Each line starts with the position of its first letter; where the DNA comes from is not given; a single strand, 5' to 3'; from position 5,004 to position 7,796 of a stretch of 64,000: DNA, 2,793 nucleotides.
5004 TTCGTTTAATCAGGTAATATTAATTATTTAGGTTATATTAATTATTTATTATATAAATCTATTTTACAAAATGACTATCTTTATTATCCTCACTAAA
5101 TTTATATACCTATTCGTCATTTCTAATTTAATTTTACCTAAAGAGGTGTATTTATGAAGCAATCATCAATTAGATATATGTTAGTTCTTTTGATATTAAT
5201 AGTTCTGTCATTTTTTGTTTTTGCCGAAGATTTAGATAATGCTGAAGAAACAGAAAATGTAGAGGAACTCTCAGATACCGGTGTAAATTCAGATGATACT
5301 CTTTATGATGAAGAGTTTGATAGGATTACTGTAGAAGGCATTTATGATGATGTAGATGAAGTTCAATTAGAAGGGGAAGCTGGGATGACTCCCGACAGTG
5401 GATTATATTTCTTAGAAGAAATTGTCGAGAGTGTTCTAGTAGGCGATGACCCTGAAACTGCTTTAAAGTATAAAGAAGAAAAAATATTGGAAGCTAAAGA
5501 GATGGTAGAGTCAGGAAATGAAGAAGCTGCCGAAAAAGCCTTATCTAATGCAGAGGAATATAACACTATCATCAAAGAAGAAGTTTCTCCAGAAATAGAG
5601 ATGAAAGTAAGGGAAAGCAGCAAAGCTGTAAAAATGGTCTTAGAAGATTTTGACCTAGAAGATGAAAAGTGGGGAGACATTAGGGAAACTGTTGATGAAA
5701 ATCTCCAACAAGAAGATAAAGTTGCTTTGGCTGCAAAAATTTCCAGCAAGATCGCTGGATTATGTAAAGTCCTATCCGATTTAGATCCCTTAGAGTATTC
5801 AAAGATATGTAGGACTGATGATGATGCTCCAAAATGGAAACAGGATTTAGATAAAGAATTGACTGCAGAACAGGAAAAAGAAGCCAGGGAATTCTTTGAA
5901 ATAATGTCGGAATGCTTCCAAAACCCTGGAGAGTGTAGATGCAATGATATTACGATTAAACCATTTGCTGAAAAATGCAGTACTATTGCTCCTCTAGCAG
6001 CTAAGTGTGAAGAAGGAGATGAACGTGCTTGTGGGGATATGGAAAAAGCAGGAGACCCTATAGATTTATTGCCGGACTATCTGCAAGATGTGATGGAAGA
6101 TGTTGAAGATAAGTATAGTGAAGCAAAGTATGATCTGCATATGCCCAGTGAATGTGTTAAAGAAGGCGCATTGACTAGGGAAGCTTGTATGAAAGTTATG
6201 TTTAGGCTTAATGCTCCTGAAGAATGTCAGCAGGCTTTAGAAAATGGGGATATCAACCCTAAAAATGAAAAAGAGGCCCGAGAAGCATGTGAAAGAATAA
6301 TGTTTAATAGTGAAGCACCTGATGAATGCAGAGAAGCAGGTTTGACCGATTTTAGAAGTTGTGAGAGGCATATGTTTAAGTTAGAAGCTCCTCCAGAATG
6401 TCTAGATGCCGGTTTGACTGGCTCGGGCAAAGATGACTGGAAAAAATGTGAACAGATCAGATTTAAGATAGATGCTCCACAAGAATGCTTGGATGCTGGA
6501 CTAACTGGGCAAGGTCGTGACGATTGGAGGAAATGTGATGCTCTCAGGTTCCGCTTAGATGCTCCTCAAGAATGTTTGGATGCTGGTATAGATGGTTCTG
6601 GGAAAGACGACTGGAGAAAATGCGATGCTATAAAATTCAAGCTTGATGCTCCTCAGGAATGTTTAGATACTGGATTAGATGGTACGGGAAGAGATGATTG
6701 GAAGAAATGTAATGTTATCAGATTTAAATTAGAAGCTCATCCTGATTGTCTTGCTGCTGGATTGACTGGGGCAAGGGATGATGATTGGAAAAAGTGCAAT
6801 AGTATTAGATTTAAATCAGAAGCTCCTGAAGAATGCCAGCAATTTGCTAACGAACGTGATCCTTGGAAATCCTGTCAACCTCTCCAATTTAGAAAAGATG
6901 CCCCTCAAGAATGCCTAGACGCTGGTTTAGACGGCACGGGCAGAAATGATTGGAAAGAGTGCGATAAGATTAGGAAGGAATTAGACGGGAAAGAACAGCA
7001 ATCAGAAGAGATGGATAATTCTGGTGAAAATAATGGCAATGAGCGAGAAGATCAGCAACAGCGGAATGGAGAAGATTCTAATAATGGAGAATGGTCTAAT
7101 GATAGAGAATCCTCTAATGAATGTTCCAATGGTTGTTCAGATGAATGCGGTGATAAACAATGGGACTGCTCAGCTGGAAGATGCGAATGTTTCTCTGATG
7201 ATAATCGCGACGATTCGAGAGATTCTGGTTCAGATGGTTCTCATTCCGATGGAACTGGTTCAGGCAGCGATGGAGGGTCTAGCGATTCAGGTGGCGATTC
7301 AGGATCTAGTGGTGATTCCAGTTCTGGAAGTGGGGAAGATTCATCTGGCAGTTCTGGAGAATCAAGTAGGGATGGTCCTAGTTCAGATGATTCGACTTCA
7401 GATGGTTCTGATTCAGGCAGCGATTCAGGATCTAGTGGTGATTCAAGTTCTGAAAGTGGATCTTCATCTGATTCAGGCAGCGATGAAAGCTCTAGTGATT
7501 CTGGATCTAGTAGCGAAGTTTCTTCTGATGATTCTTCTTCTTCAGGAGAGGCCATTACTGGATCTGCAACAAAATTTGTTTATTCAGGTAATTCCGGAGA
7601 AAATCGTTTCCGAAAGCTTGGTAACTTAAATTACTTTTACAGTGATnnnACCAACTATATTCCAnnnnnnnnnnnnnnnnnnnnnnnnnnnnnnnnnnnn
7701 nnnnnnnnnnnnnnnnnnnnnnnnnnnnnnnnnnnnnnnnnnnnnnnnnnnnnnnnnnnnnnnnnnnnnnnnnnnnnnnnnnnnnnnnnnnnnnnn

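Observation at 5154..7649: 831-aa secreted protein: about ten tandem 35-aa two-cysteine repeats plus an SD-repeat tail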

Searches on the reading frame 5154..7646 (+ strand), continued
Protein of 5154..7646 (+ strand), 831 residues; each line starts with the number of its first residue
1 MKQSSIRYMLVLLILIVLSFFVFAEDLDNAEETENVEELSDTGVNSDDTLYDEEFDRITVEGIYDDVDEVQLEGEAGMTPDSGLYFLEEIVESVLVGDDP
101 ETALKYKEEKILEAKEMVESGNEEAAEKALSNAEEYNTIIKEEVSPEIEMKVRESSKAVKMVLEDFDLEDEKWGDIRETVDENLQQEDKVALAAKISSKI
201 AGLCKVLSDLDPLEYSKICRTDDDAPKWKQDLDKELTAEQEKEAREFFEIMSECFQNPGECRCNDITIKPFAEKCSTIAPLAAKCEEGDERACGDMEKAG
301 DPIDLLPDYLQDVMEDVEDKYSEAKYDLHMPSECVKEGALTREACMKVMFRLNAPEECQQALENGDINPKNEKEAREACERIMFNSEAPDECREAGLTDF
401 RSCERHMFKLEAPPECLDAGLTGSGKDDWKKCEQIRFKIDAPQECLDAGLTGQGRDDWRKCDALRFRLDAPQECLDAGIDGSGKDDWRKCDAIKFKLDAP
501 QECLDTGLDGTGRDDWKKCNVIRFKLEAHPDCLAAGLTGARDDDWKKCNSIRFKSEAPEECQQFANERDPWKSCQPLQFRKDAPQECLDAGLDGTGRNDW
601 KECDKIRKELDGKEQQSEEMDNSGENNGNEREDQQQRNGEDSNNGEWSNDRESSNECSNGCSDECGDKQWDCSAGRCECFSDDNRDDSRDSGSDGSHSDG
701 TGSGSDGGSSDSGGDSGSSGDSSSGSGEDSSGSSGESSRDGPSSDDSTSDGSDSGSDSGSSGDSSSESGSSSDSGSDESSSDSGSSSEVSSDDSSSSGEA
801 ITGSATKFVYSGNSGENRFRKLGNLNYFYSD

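Call 81: search_protein_families(library=pfam, proteins=[L024:56-712:+, L024:3046-3717:+, L024:4464-5873:-, L024:5873-7009:-, L024:7009-7719:-, L024:7715-8854:-, L024:8854-10230:-, L024:10323-11501:-], max_evalue=0.00001)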
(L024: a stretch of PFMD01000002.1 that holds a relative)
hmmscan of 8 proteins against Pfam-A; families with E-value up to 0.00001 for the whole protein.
L024:56-712:+ (219 aa): 8 families
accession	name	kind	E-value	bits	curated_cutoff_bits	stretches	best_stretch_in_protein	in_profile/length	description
PF13847.12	Methyltransf_31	-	1.7e-22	80.1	27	1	45-168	2-129/145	Methyltransferase domain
PF13649.12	Methyltransf_25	-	5.1e-22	78.8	27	1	50-147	1-97/97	Methyltransferase domain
PF08241.18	Methyltransf_11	-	2.5e-21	76.5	21.2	1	51-151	1-95/95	Methyltransferase domain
PF13489.12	Methyltransf_23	-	1e-15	58.3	27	1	39-204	13-163/164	Methyltransferase domain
PF01209.24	Ubie_methyltran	-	4.6e-13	49.5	20.1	1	39-151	40-151/233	ubiE/COQ5 methyltransferase family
PF08242.18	Methyltransf_12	-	4.9e-13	50.1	30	1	51-148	1-97/98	Methyltransferase domain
PF05175.20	MTS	-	5.7e-08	33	23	1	39-157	24-143/170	Methyltransferase small domain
PF02353.26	CMAS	-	3.1e-07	30.4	27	1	47-204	63-214/273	Mycolic acid cyclopropane synthetase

L024:3046-3717:+ (224 aa): 0 families

L024:4464-5873:- (470 aa): 3 families
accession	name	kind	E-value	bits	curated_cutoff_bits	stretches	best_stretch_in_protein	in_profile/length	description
PF08245.18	Mur_ligase_M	-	1.1e-27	97.7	24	1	113-300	1-199/200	Mur ligase middle domain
PF02875.26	Mur_ligase_C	-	3.7e-23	83.2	28.4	1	323-452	1-125/127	Mur ligase, glutamate ligase domain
PF01225.30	Mur_ligase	-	1.3e-16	61.2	21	1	8-103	1-89/95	Mur ligase family, catalytic domain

L024:5873-7009:- (379 aa): 2 families
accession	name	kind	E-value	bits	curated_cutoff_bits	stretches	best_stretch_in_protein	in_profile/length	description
PF04101.22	Glyco_tran_28_C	-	1.1e-29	104.1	22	1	186-368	1-165/166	Glycosyltransferase family 28 C-terminal domain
PF03033.26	Glyco_transf_28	-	1.8e-26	93.3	26.2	1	3-139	1-137/139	Glycosyltransferase family 28 N-terminal domain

L024:7009-7719:- (237 aa): 2 families
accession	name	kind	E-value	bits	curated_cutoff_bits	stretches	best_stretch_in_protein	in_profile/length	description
PF00132.30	Hexapep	-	2.4e-12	46.4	27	0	88-115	2-29/36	Bacterial transferase hexapeptide (six repeats)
PF25084.1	LbH_EIF2B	-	4.4e-08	33.5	54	0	135-212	35-104/105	EIF2B subunit epsilon LbH domain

L024:7715-8854:- (380 aa): 1 family
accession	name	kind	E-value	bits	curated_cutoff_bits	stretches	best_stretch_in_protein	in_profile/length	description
PF01098.24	FTSW_RODA_SPOVE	-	1.7e-105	353.4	26.4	1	13-367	4-355/356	Cell cycle protein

L024:8854-10230:- (459 aa): 3 families
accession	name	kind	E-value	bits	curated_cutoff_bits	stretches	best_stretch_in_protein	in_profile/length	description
PF08245.18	Mur_ligase_M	-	3.7e-30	105.8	24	1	118-299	1-200/200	Mur ligase middle domain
PF21799.2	MurD-like_N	-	2.9e-09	37.5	27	1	9-100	1-86/88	Mur ligase MurD-like, N-terminal domain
PF02875.26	Mur_ligase_C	-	2.6e-08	35.2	28.4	1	321-433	1-125/127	Mur ligase, glutamate ligase domain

L024:10323-11501:- (393 aa): 0 families

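Call 88: find_homologous_proteins(query=L026:4101-7100:+, max_evalue=0.001)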
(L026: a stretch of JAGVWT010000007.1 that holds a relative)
Query L026:4101-7100:+ (1000 aa): 1 proteins with E <= 0.001 among 8000 candidates.
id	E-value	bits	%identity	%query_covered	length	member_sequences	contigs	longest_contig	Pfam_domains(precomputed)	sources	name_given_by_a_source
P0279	0.0e+0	2229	100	98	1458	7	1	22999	-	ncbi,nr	ncbi:hypothetical protein J4407_02220 [Candidatus Pacearchaeota archaeon]|nr:hypothetical protein [C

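Call 93: search_protein_families(library=ncbifam, proteins=[P0006, P0092], max_evalue=1)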
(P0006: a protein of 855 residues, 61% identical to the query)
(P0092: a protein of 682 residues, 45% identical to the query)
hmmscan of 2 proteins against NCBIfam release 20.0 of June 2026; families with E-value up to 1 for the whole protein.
P0006 (855 aa): 0 families

P0092 (682 aa): 3 families
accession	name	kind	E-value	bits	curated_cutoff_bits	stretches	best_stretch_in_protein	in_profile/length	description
TIGR03360.1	VI_minor_1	equivalog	0.039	13.8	124.2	1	463-509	3-48/187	type VI secretion system-associated protein VasI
NF037973.1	metallo_SslE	exception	0.063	10.6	3000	1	615-674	50-111/1519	lipoprotein metalloprotease SslE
NF004173.0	PRK05641.1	equivalog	0.33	11.5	199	1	622-658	49-85/153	putative acetyl-CoA carboxylase biotin carboxyl carrier protein subunit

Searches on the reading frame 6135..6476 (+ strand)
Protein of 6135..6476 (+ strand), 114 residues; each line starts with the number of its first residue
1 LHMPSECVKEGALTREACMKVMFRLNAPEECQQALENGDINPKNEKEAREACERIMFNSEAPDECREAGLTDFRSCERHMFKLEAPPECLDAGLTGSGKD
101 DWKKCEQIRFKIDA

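Call 61: search_protein_representatives(alignment_id=A2)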
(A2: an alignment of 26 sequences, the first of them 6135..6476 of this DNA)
Query: 26 sequences, 114 profile positions. Proteins with E-value up to 0.001 (for the whole library): 284; up to 1e-10: 205; up to 1e-30: 108. The best 150 are listed.
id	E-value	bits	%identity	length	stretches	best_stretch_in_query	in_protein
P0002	5.1e-88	307.0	-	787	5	2-111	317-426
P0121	7.1e-82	287.2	-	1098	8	3-95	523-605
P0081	5.2e-80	281.2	-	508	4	2-112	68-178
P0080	2.1e-76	269.6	-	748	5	1-110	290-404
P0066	3.2e-68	243.2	-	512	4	2-112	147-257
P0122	9.4e-64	228.8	-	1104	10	2-95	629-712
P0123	1.6e-63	228.0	-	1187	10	2-84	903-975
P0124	7.0e-62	222.8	-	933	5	3-95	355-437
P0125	2.2e-54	198.6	-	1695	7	3-88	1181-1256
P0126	4.2e-54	197.7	-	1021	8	3-89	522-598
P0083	3.4e-53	194.8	-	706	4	2-112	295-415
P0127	2.4e-51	188.9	-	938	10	2-95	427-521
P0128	2.4e-51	188.8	-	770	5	3-93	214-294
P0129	7.3e-49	180.8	-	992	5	3-98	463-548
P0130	9.3e-49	180.5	-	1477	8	3-92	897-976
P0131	2.5e-47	175.9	-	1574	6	3-87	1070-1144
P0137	5.0e-46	171.7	-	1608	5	3-94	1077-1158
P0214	6.7e-32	126.2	-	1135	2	46-112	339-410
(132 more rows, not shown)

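Call 62: search_protein_families(library=pfam, proteins=[P0121, P0123, P0125, P0130, P0131, P0137, P0214], max_evalue=0.001)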
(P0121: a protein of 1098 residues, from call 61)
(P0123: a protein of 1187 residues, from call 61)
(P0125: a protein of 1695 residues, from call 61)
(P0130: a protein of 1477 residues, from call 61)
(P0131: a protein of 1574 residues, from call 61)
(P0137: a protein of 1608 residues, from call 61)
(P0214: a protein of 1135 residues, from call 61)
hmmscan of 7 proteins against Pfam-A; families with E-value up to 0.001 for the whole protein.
P0121 (1098 aa): 5 families
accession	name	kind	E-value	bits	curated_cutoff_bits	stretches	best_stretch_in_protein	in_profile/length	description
PF18884.5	TSP3_bac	-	9.2e-10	38.6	25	1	872-893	1-22/22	Bacterial TSP3 repeat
PF19077.6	Big_13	-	2.9e-07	31.3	27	1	969-1036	31-98/102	Bacterial Ig-like domain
PF17957.7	Big_7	-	2.6e-05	25.2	24.1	0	54-113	13-70/70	Bacterial Ig domain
PF11399.14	DUF3192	-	0.00047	20.6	26.9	0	725-745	67-87/101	Protein of unknown function (DUF3192)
PF20787.2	SPP1_GP23-1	-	0.0005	20.4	27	0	430-445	25-40/47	SPP1 phage GP23.1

P0123 (1187 aa): 1 family
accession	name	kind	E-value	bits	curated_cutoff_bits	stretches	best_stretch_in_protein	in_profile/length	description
PF17957.7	Big_7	-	9.5e-06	26.6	24.1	0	260-316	18-70/70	Bacterial Ig domain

P0125 (1695 aa): 4 families
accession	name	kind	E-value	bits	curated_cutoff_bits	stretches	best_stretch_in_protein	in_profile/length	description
PF19077.6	Big_13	-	1.1e-07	32.7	27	1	1558-1619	32-94/102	Bacterial Ig-like domain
PF17936.7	Big_6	-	2.4e-06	28.1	27.6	1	1552-1617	12-75/83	Bacterial Ig domain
PF18884.5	TSP3_bac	-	3.8e-05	23.9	25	0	1460-1481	1-22/22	Bacterial TSP3 repeat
PF00041.27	fn3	-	5.8e-05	23.7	25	0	573-655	3-81/84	Fibronectin type III domain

P0130 (1477 aa): 3 families
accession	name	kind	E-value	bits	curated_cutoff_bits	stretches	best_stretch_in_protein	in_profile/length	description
PF19077.6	Big_13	-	2e-08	35.1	27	1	1344-1413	30-99/102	Bacterial Ig-like domain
PF18884.5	TSP3_bac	-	3.6e-06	27.2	25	0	1248-1264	1-17/22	Bacterial TSP3 repeat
PF17936.7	Big_6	-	0.00041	21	27.6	0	1338-1408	10-75/83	Bacterial Ig domain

P0131 (1574 aa): 2 families
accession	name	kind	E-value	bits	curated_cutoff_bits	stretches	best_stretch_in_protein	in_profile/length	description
PF19077.6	Big_13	-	2.4e-09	38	27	1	1445-1514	30-99/102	Bacterial Ig-like domain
PF18884.5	TSP3_bac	-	2.3e-06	27.8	25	1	1348-1369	1-22/22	Bacterial TSP3 repeat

P0137 (1608 aa): 4 families
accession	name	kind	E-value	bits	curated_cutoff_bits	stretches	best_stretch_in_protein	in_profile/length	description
PF19077.6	Big_13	-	2.4e-10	41.3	27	1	1469-1539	25-94/102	Bacterial Ig-like domain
PF18884.5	TSP3_bac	-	6e-08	32.8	25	1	1380-1400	1-21/22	Bacterial TSP3 repeat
PF00041.27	fn3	-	3.3e-06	27.6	25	0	273-353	3-80/84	Fibronectin type III domain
PF17936.7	Big_6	-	0.00055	20.6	27.6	0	1465-1536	5-74/83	Bacterial Ig domain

P0214 (1135 aa): 1 family
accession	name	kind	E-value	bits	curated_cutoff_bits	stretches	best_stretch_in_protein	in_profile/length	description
PF18915.5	DUF5667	-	2.3e-06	28.4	27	1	50-141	1-98/99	Domain of unknown function (DUF5667)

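Call 92: search_solved_structures(query=A2, max_evalue=10)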
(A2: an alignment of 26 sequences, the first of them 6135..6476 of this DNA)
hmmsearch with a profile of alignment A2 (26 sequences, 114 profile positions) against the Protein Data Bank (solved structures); distinct sequences matched with E-value up to 10: 2.
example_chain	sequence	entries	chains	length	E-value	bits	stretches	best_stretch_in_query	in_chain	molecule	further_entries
4v8p_BW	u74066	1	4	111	0.66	13.4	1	64-88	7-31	60S RIBOSOMAL PROTEIN L31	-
4mj7_A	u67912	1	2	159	0.72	13.2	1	19-71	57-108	rRNA-processing protein UTP23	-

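Call 93: search_protein_families(library=ncbifam, proteins=[P0121], max_evalue=1)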
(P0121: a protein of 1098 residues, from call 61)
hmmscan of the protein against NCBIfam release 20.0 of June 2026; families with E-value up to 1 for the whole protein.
P0121 (1098 aa): 4 families
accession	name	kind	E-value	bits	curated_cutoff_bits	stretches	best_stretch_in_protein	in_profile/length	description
NF033765.2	gliding_CglD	equivalog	4.7e-08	31.3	400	1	868-920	262-314/1124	adventurous gliding motility lipoprotein CglD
NF040520.1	Ig_like_BLP2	equivalog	1e-06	27.2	750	1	969-1049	542-620/730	Ig-like repeat protein Blp2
NF047639.1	throspo3_MtsD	equivalog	5.9e-06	24.7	800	1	868-969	478-581/651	cell-cell cohesion protein MtsD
NF041738.1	GG_III-CTERM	domain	0.061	13.3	22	1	1068-1094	1-27/28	GGIII-like transmembrane region-containing protein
